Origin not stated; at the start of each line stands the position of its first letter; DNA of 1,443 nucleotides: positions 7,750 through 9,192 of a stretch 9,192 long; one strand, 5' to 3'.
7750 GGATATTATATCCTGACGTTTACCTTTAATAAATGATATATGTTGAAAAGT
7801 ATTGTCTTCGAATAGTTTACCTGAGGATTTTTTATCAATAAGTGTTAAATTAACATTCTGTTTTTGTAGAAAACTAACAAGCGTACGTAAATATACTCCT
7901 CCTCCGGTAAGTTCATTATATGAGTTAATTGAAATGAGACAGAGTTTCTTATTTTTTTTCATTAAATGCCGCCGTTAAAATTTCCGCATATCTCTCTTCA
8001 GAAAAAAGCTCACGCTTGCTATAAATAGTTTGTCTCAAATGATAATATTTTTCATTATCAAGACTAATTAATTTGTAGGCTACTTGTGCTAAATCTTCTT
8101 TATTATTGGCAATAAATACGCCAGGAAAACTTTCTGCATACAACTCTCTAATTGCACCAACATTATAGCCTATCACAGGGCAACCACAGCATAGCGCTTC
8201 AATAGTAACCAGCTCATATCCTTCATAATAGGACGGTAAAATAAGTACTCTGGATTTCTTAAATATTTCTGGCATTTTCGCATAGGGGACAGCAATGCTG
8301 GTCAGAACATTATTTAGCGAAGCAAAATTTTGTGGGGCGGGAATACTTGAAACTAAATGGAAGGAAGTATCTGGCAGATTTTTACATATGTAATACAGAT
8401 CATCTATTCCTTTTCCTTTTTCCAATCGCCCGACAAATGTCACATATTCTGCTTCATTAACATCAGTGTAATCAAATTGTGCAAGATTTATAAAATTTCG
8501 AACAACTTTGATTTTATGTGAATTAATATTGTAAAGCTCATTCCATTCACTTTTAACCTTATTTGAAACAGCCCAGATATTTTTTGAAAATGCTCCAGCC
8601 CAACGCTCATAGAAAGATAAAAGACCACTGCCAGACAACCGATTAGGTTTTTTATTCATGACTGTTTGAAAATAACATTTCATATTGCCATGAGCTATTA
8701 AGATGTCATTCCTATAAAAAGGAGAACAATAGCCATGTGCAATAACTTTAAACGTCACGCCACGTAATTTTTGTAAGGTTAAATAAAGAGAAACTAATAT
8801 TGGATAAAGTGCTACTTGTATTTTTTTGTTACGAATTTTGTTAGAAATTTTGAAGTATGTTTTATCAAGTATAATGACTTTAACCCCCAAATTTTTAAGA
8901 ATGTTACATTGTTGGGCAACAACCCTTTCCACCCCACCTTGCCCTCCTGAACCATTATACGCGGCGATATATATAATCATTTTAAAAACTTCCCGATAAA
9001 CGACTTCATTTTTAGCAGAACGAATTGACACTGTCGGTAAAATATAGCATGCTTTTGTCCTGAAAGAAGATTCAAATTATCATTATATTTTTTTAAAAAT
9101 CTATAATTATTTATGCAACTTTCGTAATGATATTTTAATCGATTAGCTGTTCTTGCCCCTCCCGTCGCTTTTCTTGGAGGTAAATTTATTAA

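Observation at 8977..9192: Unlisted partial gene at the right edge, coupled to the first glycosyltransferase by an ATGA overlap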

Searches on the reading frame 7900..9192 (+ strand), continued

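Call 40: find_homologous_proteins(query=L001:10081-10938:-, max_evalue=0.00001)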
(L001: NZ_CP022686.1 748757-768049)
Query L001:10081-10938:- (286 aa): 780 proteins with E <= 0.00001 among 3208 candidates; the best 120 are listed.
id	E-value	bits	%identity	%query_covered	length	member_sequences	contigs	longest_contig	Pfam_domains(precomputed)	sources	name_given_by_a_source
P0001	2.6e-186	636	100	100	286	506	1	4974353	PF10111.15,PF13641.13,PF00535.33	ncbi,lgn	-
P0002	1.3e-128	446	68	100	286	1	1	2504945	PF10111.15,PF13641.13,PF00535.33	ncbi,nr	ncbi:glycosyltransferase [Salmonella enterica subsp. enterica serovar Saintpaul]|nr:glycosyltransfer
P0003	3.8e-128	445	67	100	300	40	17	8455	PF10111.15,PF13641.13,PF00535.33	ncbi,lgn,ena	-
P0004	5.6e-127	441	67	100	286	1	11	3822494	PF10111.15,PF13641.13,PF00535.33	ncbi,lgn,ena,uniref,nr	ncbi:glycosyltransferase family 2 protein [Citrobacter braakii]|uniref:glycosyltransferase family 2 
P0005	6.3e-123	428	64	100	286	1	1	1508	PF10111.15,PF13641.13,PF00535.33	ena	-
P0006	8.7e-123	427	64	99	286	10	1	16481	PF10111.15,PF13641.13,PF00535.33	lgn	-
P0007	5.4e-121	421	65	100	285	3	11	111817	PF10111.15,PF13641.13,PF00535.33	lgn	-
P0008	7.8e-121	421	65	99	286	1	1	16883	PF10111.15,PF13641.13,PF00535.33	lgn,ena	-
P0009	9.9e-121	421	64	99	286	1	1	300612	PF10111.15,PF13641.13,PF00535.33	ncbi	ncbi:glycosyltransferase [Enterobacter hormaechei]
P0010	4.6e-119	415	64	100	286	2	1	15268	PF10111.15,PF13641.13,PF00535.33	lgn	-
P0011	1.7e-115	403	62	95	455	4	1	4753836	PF14296.12,PF10111.15,PF13641.13,PF00535.33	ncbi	-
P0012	1.1e-114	401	62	100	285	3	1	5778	PF10111.15,PF13641.13,PF00535.33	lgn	-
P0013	7.7e-112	391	70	86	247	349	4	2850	PF10111.15,PF13641.13,PF00535.33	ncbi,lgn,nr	ncbi:glycosyltransferase family 2 protein, partial [Salmonella enterica]|nr:glycosyltransferase fami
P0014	1.5e-91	325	53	100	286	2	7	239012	PF10111.15,PF13641.13,PF00535.33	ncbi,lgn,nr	ncbi:glycosyltransferase family 2 protein [Morganella morganii]|nr:glycosyltransferase family 2 prot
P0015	5.2e-91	323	53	100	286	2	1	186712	PF10111.15,PF13641.13,PF00535.33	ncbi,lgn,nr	ncbi:TPA: glycosyltransferase family 2 protein [Morganella morganii]|nr:glycosyltransferase family 2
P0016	2.5e-77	278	46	100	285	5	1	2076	PF10111.15,PF13641.13,PF00535.33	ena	-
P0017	2.3e-65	239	65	56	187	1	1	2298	PF00535.33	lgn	-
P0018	4.0e-58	215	40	99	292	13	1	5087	PF10111.15,PF13641.13,PF00535.33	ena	-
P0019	8.2e-58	214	38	99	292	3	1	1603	PF10111.15,PF13641.13,PF00535.33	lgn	-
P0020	9.1e-57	211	38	96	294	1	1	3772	PF10111.15,PF13641.13,PF00535.33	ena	-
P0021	3.3e-56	209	40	87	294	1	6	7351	PF10111.15,PF13641.13,PF00535.33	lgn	-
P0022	9.0e-56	208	38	98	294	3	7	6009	PF10111.15,PF13641.13,PF00535.33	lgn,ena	-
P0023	4.4e-55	205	42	87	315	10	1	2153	PF10111.15,PF13641.13,PF00535.33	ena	-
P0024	8.8e-55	204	40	86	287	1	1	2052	PF13632.13,PF10111.15,PF13641.13,PF00535.33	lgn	-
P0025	1.2e-54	204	42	87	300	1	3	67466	PF10111.15,PF13641.13,PF00535.33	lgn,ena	-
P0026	1.5e-53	200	41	87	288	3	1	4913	PF10111.15,PF13641.13,PF00535.33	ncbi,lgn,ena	-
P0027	2.2e-53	200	41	87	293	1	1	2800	PF13632.13,PF10111.15,PF13641.13,PF00535.33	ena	-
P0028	4.7e-53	199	41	86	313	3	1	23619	PF10111.15,PF13641.13,PF00535.33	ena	-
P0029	6.3e-53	198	39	86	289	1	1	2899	PF10111.15,PF13641.13,PF00535.33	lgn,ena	-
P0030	1.0e-52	197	37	86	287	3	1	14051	PF10111.15,PF13641.13,PF00535.33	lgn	-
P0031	1.4e-52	197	40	98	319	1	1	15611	PF10111.15,PF13641.13,PF00535.33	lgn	-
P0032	1.5e-52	197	40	95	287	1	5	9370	PF10111.15,PF13641.13,PF00535.33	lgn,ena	-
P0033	4.2e-52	195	36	99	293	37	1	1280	PF10111.15,PF13641.13,PF00535.33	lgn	-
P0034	6.4e-52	195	41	86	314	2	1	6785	PF10111.15,PF13641.13,PF00535.33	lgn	-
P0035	6.9e-52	195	41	86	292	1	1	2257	PF10111.15,PF13641.13,PF00535.33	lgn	-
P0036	1.1e-51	194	40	86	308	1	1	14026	PF10111.15,PF13641.13,PF00535.33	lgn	-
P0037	3.0e-51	193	40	86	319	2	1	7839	PF10111.15,PF13641.13,PF00535.33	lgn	-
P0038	4.0e-51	192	39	95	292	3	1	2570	PF10111.15,PF13641.13,PF00535.33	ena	-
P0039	6.9e-51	192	39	90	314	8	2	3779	PF10111.15,PF13641.13,PF00535.33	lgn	-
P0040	9.2e-51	191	40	86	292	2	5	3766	PF10111.15,PF13641.13,PF00535.33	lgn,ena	-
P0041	9.7e-51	191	38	90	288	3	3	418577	PF10111.15,PF13641.13,PF00535.33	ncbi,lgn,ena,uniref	ncbi:glycosyltransferase family 2 protein [Elizabethkingia meningoseptica]|uniref:glycosyltransferas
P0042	1.7e-50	190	38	95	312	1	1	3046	PF10111.15,PF13641.13,PF00535.33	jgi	jgi:glycosyltransferase involved in cell wall biosynthesis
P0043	1.9e-50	190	37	99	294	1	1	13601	PF10111.15,PF13641.13,PF00535.33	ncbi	-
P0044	2.4e-50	190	41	86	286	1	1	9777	PF13641.13,PF00535.33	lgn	-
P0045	3.2e-50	189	39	100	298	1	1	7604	PF10111.15,PF13641.13,PF00535.33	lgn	-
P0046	3.5e-50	189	36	99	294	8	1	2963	PF10111.15,PF13641.13,PF00535.33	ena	-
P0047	4.0e-50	189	36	99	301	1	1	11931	PF10111.15,PF13641.13,PF00535.33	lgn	-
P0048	4.5e-50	189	37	99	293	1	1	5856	PF10111.15,PF13641.13,PF00535.33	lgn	-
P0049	1.4e-49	187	40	86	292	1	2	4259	PF10111.15,PF13641.13,PF00535.33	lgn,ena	-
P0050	2.1e-49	187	38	86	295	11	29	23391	PF13641.13,PF00535.33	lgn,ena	-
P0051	2.2e-49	187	36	99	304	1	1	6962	PF10111.15,PF13641.13,PF00535.33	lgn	-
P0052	4.7e-49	185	39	87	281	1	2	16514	PF10111.15,PF13641.13,PF00535.33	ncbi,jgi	jgi:glycosyltransferase involved in cell wall biosynthesis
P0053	7.3e-49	185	41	85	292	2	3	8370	PF10111.15,PF13641.13,PF00535.33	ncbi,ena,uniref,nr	ncbi:glycosyltransferase family 2 protein [uncultured Fusobacterium sp.]|uniref:glycosyltransferase 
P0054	9.1e-49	185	38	94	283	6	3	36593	PF10111.15,PF13641.13,PF00535.33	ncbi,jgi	jgi:glycosyltransferase involved in cell wall biosynthesis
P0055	3.2e-48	183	38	95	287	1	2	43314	PF10111.15,PF13641.13,PF00535.33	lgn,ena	-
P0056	4.7e-48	182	39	95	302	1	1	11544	PF10111.15,PF13641.13,PF00535.33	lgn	-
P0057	1.2e-47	181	38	94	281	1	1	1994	PF10111.15,PF00535.33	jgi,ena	-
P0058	1.6e-47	180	37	100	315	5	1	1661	PF10111.15,PF13641.13,PF00535.33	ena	-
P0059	1.8e-47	180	39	98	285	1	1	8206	PF10111.15,PF13641.13,PF00535.33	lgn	-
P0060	2.6e-47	180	37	86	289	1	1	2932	PF10111.15,PF13641.13,PF00535.33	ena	-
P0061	2.8e-47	180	39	86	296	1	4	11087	PF10111.15,PF13641.13,PF00535.33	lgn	-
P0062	4.2e-47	179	36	94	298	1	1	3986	PF10111.15,PF13641.13,PF00535.33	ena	-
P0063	4.9e-47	179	39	87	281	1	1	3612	PF10111.15,PF13641.13,PF00535.33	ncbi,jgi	jgi:glycosyltransferase involved in cell wall biosynthesis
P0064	1.2e-46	178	40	94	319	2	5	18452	PF10111.15,PF13641.13,PF00535.33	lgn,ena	-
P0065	1.7e-46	177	36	93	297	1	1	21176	PF10111.15,PF13641.13,PF00535.33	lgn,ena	-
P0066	4.2e-46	176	38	94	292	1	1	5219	PF10111.15,PF13641.13,PF00535.33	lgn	-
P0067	1.4e-45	174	42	87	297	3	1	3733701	PF10111.15,PF13641.13,PF00535.33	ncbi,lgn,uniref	ncbi:glycosyltransferase family 2 protein [Vibrio campbellii]|uniref:glycosyltransferase family 2 pr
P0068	1.2e-44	171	37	87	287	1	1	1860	PF10111.15,PF13641.13,PF00535.33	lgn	-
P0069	1.4e-44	171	37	94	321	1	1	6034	PF10111.15,PF13641.13,PF00535.33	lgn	-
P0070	3.2e-44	170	38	95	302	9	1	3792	PF10111.15,PF13641.13,PF00535.33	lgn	-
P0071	3.8e-44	169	41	90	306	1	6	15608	PF10111.15,PF13641.13,PF00535.33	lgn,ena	-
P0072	8.7e-44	168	40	76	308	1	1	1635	PF10111.15,PF13641.13,PF00535.33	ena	-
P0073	1.1e-43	168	38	87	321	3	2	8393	PF10111.15,PF13641.13,PF00535.33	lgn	-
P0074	1.6e-43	167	37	86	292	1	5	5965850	PF13641.13,PF00535.33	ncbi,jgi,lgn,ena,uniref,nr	ncbi:glycosyltransferase family 2 protein [Sphingobacterium multivorum]|uniref:Poly-beta-1,6-N-acety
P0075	6.5e-43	165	37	98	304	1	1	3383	PF10111.15,PF13641.13,PF00535.33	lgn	-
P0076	1.4e-42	164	35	98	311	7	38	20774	PF10111.15,PF13641.13,PF00535.33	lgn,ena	-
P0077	1.8e-42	164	36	98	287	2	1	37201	PF10111.15,PF13641.13,PF00535.33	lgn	-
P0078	1.3e-41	161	40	78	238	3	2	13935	PF10111.15,PF13641.13,PF00535.33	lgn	-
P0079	4.0e-41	159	39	88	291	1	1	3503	PF10111.15,PF13641.13,PF00535.33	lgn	-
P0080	4.9e-41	159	39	92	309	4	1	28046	PF10111.15,PF13641.13,PF00535.33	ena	-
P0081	9.7e-41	158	37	86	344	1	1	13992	PF10111.15,PF13641.13,PF00535.33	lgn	-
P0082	4.2e-40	156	35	98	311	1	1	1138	PF10111.15,PF13641.13,PF00535.33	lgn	-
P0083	7.0e-40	155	40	87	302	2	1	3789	PF10111.15,PF13641.13,PF00535.33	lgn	-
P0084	7.5e-40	155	37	88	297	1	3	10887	PF10111.15,PF13641.13,PF00535.33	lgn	-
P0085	1.5e-39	154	39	86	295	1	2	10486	PF13641.13,PF00535.33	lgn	-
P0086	1.8e-39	154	39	80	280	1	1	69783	PF10111.15,PF13641.13,PF00535.33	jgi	-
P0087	2.4e-39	154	38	89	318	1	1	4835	PF10111.15,PF13641.13,PF00535.33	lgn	-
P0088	7.9e-39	152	36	88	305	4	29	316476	PF10111.15,PF13641.13,PF00535.33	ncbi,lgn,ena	-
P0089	1.1e-38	152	36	88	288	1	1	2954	PF10111.15,PF13641.13,PF00535.33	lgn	-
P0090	2.3e-38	150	38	87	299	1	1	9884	PF10111.15,PF13641.13,PF00535.33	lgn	-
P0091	2.3e-38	150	36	88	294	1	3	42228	PF10111.15,PF13641.13,PF00535.33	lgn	-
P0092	2.4e-38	150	37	87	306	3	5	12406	PF10111.15,PF13641.13,PF00535.33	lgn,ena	-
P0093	3.8e-38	150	35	95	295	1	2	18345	PF10111.15,PF13641.13,PF00535.33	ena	-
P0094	4.1e-38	150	34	95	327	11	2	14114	PF10111.15,PF13641.13,PF00535.33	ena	-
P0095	4.2e-38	150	34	97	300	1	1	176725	PF10111.15,PF13641.13,PF00535.33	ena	-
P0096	1.1e-37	148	36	89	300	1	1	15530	PF10111.15,PF13641.13,PF00535.33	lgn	-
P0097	1.6e-37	148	36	87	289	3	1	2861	PF10111.15,PF00535.33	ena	-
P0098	2.4e-37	147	34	88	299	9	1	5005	PF10111.15,PF13641.13,PF00535.33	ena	-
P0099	6.2e-37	146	35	88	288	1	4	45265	PF10111.15,PF13641.13,PF00535.33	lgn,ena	-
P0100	1.5e-36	144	36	87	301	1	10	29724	PF10111.15,PF13641.13,PF00535.33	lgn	-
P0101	1.7e-36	144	32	95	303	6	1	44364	PF13641.13,PF00535.33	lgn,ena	-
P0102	1.8e-36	144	35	88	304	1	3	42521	PF10111.15,PF13641.13,PF00535.33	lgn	-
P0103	4.0e-36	143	36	87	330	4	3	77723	PF10111.15,PF13641.13,PF00535.33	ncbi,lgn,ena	-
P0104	7.6e-36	142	35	94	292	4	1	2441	PF10111.15,PF00535.33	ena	-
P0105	1.5e-35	141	30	97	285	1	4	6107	PF10111.15,PF00535.33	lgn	-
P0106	2.0e-35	141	33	98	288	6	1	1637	PF10111.15,PF13641.13,PF00535.33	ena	-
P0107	2.5e-35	140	34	87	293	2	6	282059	PF10111.15,PF13641.13,PF00535.33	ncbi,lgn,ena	-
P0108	3.7e-35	140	35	79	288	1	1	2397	PF10111.15,PF13641.13,PF00535.33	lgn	-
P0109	6.0e-35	139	35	87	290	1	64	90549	PF10111.15,PF13641.13,PF00535.33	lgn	-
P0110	6.5e-35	139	34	92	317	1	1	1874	PF10111.15,PF13641.13,PF00535.33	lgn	-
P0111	9.7e-34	135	39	73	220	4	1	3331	PF10111.15,PF13641.13,PF00535.33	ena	-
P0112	1.7e-33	134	31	95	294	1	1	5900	PF10111.15,PF13641.13,PF00535.33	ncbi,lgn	-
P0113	1.1e-31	128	36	87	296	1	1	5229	PF10111.15,PF13641.13,PF00535.33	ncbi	-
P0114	1.1e-29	122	32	88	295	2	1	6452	PF10111.15,PF00535.33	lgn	-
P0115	1.1e-24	106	27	96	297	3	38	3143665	PF10111.15,PF00535.33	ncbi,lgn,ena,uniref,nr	ncbi:glycosyltransferase family 2 protein [Claveliimonas bilis]|uniref:glycosyltransferase family 2 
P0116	1.7e-23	102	29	87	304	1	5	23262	PF00535.33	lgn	-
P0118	2.0e-20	92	26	98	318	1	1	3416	PF10111.15,PF13641.13,PF00535.33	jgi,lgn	jgi:glycosyltransferase involved in cell wall biosynthesis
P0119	6.6e-20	90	28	94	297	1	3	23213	PF10111.15,PF00535.33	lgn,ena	-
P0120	9.6e-19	86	30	89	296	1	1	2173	PF10111.15,PF13641.13,PF00535.33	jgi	jgi:GT2 family glycosyltransferase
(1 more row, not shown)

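Call 46: find_encoding_contigs(protein=P0004, flank=6000, max_places=2)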
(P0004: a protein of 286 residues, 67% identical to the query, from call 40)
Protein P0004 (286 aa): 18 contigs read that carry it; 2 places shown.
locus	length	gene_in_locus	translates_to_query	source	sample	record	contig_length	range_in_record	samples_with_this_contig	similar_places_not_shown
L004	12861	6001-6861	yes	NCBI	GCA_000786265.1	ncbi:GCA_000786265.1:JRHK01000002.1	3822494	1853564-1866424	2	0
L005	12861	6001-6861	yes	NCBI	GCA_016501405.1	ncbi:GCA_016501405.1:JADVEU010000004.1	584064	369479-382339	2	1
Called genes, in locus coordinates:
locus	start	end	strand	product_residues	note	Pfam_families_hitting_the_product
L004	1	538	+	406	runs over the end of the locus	PF13439:Glyco_transf_4 (weak), PF13579:Glyco_trans_4_4 (faint), PF20706:GT4-conflict, PF00534:Glycos_transf_1, PF13692:Glyco_trans_1_4, PF13524:Glyco_trans_1_2 (weak)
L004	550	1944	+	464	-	PF27800:WcaM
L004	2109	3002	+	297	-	PF00483:NTP_transferase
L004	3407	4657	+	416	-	PF01943:Polysacc_synt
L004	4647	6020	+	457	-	PF14296:O-ag_pol_Wzy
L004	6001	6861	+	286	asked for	PF00535:Glycos_transf_2, PF10111:Glyco_tranf_2_2, PF13641:Glyco_tranf_2_3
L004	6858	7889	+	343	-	PF13439:Glyco_transf_4 (faint), PF00534:Glycos_transf_1, PF13692:Glyco_trans_1_4, PF20706:GT4-conflict (weak)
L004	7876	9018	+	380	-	PF13692:Glyco_trans_1_4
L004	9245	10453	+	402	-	PF00534:Glycos_transf_1, PF13692:Glyco_trans_1_4, PF13524:Glyco_trans_1_2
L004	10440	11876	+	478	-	PF00483:NTP_transferase, PF12804:NTP_transf_3 (weak), PF22640:ManC_GMP_beta-helix, PF01050:MannoseP_isomer, PF07883:Cupin_2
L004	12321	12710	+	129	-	PF00717:Peptidase_S24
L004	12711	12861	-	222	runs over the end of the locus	PF02586:SRAP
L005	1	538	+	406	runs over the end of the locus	PF13439:Glyco_transf_4 (weak), PF13579:Glyco_trans_4_4 (faint), PF20706:GT4-conflict, PF00534:Glycos_transf_1, PF13692:Glyco_trans_1_4, PF13524:Glyco_trans_1_2 (weak)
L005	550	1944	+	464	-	PF27800:WcaM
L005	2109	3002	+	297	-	PF00483:NTP_transferase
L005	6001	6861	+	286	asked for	PF00535:Glycos_transf_2, PF10111:Glyco_tranf_2_2, PF13641:Glyco_tranf_2_3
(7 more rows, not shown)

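Call 47: find_encoding_contigs(protein=P0014, flank=6000, max_places=2)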
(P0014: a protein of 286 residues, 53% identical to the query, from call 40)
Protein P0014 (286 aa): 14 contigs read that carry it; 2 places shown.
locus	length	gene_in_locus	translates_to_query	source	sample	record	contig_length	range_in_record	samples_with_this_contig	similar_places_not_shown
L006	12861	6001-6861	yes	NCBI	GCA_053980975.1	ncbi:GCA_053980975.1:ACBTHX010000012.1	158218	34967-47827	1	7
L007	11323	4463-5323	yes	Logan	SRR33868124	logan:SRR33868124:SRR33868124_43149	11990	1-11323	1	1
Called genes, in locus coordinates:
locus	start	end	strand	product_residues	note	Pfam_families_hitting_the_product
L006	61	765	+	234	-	PF00072:Response_reg, PF00486:Trans_reg_C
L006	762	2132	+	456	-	PF16527:CpxA_peri, PF00672:HAMP, PF00512:HisKA, PF02518:HATPase_c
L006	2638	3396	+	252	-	PF00535:Glycos_transf_2, PF10111:Glyco_tranf_2_2, PF13641:Glyco_tranf_2_3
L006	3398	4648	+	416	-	PF01943:Polysacc_synt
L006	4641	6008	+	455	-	PF14296:O-ag_pol_Wzy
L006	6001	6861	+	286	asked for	PF00535:Glycos_transf_2, PF10111:Glyco_tranf_2_2, PF13641:Glyco_tranf_2_3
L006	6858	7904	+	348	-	PF13439:Glyco_transf_4 (faint), PF00534:Glycos_transf_1, PF13692:Glyco_trans_1_4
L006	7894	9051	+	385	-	PF00534:Glycos_transf_1 (weak), PF13692:Glyco_trans_1_4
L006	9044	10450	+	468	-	PF00483:NTP_transferase, PF12804:NTP_transf_3 (faint), PF22640:ManC_GMP_beta-helix, PF01050:MannoseP_isomer, PF07883:Cupin_2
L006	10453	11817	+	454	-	PF02878:PGM_PMM_I, PF02879:PGM_PMM_II, PF02880:PGM_PMM_III, PF00408:PGM_PMM_IV (weak)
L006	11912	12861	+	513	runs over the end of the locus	PF00884:Sulfatase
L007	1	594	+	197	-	?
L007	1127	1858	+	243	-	PF00535:Glycos_transf_2, PF10111:Glyco_tranf_2_2, PF13641:Glyco_tranf_2_3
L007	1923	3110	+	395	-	PF01943:Polysacc_synt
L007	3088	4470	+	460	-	PF14296:O-ag_pol_Wzy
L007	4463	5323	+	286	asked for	PF00535:Glycos_transf_2, PF10111:Glyco_tranf_2_2, PF13641:Glyco_tranf_2_3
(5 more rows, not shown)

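Call 51: predict_structure(alignment_id=A2)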
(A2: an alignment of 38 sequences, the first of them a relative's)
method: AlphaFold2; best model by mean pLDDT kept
length: 286 residues; sequences in the alignment: 38
mean_pLDDT: 92.8   pTM: 0.91
mean pLDDT of the five models: 92.8, 92.7, 92.6, 91.4, 90.8
residues with pLDDT >= 90: 233; 70-90: 39; 50-70: 14; < 50: 0
segments of 3 or more residues with pLDDT < 50: none
pLDDT, mean of each block of 10 residues (from residue 1): 89 94 97 98 96 98 96 97 98 97 98 97 92 94 89 94 90 96 92 94 96 95 61 85 96 95 96 89 77
secondary structure, 60 per line:
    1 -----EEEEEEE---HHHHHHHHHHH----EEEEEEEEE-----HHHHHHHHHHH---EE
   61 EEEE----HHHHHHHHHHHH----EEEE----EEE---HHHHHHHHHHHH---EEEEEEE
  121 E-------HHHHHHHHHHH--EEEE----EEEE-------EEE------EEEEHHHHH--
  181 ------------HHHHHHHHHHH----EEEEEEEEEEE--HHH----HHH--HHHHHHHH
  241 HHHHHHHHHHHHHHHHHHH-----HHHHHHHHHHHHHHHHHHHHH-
elements in order: E6-12 H16-26 E31-39 H45-55 E59-64 H69-80 E85-88 E93-95 H99-110 E114-121 H129-139 E142-145 E150-153 E161-163 E170-173 H174-178 H193-203 E208-218 H233-259 H265-285

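Call 54: fold_search(model_id=the predicted structure, library=pdb)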
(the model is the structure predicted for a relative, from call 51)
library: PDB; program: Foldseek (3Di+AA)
matches with E <= 10: 1530; with E <= 0.001: 439
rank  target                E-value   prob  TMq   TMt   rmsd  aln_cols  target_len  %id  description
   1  5hea_A                4.3e-14  1.00  0.58  0.60  12.0       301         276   20  CgT structure in hexamer (released 2016-08-31)
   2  6h4f_I                7.5e-14  1.00  0.56  0.52  10.1       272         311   20  TarP-3RboP (released 2018-09-26)
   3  6h4f_B                1.0e-13  1.00  0.56  0.51  10.2       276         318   20  TarP-3RboP (released 2018-09-26)
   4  6h4f_C                1.2e-13  1.00  0.56  0.51  10.3       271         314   20  TarP-3RboP (released 2018-09-26)
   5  6hnq_B                1.3e-13  1.00  0.58  0.52  10.4       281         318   19  TarP-6RboP-(CH2)6NH2 (released 2018-10-24)
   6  6h4f_F                2.0e-13  1.00  0.56  0.51  10.3       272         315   20  TarP-3RboP (released 2018-09-26)
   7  6h4m_I                2.2e-13  1.00  0.56  0.51  10.1       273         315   20  TarP-UDP-GlcNAc-3RboP (released 2018-09-26)
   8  6h4f_A                2.2e-13  1.00  0.56  0.51  10.2       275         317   20  TarP-3RboP (released 2018-09-26)
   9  6h1j_B                2.6e-13  1.00  0.56  0.51  10.4       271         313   20  TarP native (released 2018-09-26)
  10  6h21_A                3.0e-13  1.00  0.54  0.51  10.4       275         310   18  TarP-UDP-GlcNAc-Mn (released 2018-09-26)
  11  6h21_B                3.4e-13  1.00  0.56  0.52  10.4       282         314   18  TarP-UDP-GlcNAc-Mn (released 2018-09-26)
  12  6h1j_A                3.8e-13  1.00  0.57  0.52  10.5       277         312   19  TarP native (released 2018-09-26)
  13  6h4f_Q                4.1e-13  1.00  0.55  0.51  10.4       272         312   20  TarP-3RboP (released 2018-09-26)
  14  6h4f_E                4.3e-13  1.00  0.55  0.50  10.3       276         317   20  TarP-3RboP (released 2018-09-26)
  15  6h2n_C                6.7e-13  1.00  0.55  0.51  13.0       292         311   20  TarP-UDP-GlcNAc-Mg (released 2018-09-26)
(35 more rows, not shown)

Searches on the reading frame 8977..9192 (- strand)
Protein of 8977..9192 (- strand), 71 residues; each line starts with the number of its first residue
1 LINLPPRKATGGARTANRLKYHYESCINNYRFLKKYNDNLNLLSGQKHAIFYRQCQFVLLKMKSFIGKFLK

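Call 10: search_protein_families(library=pfam, proteins=[window:8977-9192:-], max_evalue=0.01)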
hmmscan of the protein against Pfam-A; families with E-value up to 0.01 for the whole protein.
window:8977-9192:- (71 aa): 0 families
